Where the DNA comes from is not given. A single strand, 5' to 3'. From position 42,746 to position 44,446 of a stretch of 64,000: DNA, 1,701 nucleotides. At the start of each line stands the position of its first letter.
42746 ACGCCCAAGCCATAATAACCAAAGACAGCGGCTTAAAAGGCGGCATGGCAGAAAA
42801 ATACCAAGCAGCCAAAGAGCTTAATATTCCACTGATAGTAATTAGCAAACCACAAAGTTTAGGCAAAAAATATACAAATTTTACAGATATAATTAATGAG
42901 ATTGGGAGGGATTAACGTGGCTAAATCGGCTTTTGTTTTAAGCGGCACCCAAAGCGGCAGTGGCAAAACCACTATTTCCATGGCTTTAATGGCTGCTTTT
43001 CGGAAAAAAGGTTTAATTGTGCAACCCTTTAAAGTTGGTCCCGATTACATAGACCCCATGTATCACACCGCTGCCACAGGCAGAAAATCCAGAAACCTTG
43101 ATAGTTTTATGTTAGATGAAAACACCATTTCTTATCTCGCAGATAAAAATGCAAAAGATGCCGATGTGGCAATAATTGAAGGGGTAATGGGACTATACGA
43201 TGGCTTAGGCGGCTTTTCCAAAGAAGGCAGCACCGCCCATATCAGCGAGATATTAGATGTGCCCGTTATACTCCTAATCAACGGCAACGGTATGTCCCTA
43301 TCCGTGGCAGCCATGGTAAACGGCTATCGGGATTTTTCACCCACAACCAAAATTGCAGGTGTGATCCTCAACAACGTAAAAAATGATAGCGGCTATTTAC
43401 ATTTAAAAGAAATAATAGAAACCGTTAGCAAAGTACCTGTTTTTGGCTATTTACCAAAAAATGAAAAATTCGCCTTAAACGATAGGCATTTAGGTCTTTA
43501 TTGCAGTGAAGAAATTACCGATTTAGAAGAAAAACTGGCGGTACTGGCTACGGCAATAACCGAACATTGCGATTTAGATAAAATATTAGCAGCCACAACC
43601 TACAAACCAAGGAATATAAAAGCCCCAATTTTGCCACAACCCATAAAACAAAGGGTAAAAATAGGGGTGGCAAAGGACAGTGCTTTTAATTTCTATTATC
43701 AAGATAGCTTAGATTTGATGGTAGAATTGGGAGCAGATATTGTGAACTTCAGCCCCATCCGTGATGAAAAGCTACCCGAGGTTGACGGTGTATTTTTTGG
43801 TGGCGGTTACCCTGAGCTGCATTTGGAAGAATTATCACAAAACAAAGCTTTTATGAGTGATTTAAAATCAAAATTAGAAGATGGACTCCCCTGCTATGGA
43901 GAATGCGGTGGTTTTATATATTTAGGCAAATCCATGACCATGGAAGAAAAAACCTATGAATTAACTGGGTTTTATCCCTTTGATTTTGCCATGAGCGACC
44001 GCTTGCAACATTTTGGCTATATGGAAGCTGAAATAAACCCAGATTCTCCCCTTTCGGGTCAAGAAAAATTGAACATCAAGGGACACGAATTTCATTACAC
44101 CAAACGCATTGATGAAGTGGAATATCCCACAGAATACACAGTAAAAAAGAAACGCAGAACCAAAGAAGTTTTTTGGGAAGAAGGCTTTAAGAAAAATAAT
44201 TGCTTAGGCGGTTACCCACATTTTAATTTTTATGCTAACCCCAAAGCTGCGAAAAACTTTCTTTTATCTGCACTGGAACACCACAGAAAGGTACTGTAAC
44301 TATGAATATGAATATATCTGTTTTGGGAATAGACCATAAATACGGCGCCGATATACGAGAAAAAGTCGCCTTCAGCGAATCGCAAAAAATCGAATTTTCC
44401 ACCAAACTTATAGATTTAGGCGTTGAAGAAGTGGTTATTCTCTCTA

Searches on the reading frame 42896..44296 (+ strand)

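Call 55: search_protein_families(library=pfam, proteins=[window:42896-44296:+])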
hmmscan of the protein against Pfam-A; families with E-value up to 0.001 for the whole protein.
window:42896-44296:+ (467 aa): 4 families
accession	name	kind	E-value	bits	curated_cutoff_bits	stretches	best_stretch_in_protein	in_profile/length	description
PF07685.20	GATase_3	-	6e-35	121.1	27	1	255-447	1-193/196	CobB/CobQ-like glutamine amidotransferase domain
PF01656.29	CbiA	-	3e-18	66.4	25.4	1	14-193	2-116/125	CobQ/CobB/MinD/ParA nucleotide binding domain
PF13500.12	AAA_26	-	1.5e-14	54.7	27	1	78-191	91-193/198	AAA domain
PF01174.25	SNO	-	0.00025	21.4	27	1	289-351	27-89/188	SNO glutamine amidotransferase family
